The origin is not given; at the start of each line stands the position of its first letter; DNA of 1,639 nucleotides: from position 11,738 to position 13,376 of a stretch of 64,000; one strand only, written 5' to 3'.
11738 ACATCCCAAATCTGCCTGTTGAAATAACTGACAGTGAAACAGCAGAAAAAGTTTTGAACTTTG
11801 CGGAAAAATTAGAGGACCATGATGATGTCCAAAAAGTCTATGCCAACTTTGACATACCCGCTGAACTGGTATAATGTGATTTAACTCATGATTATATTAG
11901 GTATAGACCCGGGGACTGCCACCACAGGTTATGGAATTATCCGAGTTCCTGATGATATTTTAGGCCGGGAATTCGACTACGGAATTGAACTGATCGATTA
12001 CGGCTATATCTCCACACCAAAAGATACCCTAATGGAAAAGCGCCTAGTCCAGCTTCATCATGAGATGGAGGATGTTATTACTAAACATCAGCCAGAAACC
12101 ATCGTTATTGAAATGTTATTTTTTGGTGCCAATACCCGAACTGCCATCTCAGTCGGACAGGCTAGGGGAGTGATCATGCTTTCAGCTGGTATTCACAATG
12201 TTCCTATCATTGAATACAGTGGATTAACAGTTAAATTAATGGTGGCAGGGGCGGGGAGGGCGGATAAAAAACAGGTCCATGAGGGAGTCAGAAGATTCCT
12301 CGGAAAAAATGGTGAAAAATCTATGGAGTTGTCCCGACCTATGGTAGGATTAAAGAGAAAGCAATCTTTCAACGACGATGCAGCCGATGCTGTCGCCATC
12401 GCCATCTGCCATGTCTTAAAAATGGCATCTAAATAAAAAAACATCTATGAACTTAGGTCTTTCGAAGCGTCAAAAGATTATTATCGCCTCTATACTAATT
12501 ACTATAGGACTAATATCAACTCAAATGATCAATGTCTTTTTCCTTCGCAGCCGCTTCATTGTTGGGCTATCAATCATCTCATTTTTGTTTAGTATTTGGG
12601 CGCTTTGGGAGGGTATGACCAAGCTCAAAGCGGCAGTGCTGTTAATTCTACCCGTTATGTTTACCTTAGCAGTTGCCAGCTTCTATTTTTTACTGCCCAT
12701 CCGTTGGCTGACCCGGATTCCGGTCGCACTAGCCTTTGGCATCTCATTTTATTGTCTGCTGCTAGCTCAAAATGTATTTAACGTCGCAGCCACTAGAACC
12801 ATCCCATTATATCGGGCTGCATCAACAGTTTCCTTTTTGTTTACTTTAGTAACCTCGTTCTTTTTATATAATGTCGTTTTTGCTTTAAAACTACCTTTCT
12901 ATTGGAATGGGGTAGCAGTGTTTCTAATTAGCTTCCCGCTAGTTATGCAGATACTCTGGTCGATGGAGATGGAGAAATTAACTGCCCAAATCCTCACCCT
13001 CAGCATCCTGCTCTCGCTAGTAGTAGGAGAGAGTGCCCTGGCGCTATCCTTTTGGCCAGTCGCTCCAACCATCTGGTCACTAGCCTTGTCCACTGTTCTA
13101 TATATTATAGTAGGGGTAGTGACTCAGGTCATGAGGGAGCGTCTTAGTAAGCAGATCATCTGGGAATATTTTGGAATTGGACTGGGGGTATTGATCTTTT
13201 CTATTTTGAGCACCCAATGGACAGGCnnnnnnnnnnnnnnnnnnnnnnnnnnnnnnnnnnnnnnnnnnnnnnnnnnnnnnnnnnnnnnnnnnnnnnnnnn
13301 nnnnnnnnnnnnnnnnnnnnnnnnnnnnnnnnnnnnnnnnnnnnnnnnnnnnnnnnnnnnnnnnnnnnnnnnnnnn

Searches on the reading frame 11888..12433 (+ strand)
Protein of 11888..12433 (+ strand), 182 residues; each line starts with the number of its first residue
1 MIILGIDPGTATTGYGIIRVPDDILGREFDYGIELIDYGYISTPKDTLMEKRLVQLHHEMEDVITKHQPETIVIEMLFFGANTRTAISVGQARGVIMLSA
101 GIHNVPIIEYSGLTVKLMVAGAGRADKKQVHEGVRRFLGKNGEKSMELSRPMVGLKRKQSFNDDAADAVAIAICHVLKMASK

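Call 41: search_protein_families(library=pfam, proteins=[window:11888-12433:+])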
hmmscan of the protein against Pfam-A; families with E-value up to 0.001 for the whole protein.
window:11888-12433:+ (182 aa): 1 family
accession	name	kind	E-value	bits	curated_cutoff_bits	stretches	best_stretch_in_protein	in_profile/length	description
PF02075.23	RuvC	-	1e-33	116.8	22.2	1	3-175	1-148/148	Crossover junction endodeoxyribonuclease RuvC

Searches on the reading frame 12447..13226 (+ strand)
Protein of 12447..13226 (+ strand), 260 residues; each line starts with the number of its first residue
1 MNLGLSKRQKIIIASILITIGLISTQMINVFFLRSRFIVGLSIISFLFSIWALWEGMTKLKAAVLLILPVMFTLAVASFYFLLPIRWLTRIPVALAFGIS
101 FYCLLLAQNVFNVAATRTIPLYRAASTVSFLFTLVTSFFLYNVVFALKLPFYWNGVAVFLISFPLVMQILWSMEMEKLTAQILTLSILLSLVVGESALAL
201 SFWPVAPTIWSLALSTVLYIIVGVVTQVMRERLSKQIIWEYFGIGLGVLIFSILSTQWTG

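Call 41: search_protein_families(library=pfam, proteins=[window:12447-13226:+])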
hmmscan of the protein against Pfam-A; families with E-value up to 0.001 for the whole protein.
window:12447-13226:+ (260 aa): 1 family
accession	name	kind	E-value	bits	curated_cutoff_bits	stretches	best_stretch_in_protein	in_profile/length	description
PF18900.5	DUF5656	-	1.1e-10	41.7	23.3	1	60-248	52-232/242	Protein of unknown function (DUF5656)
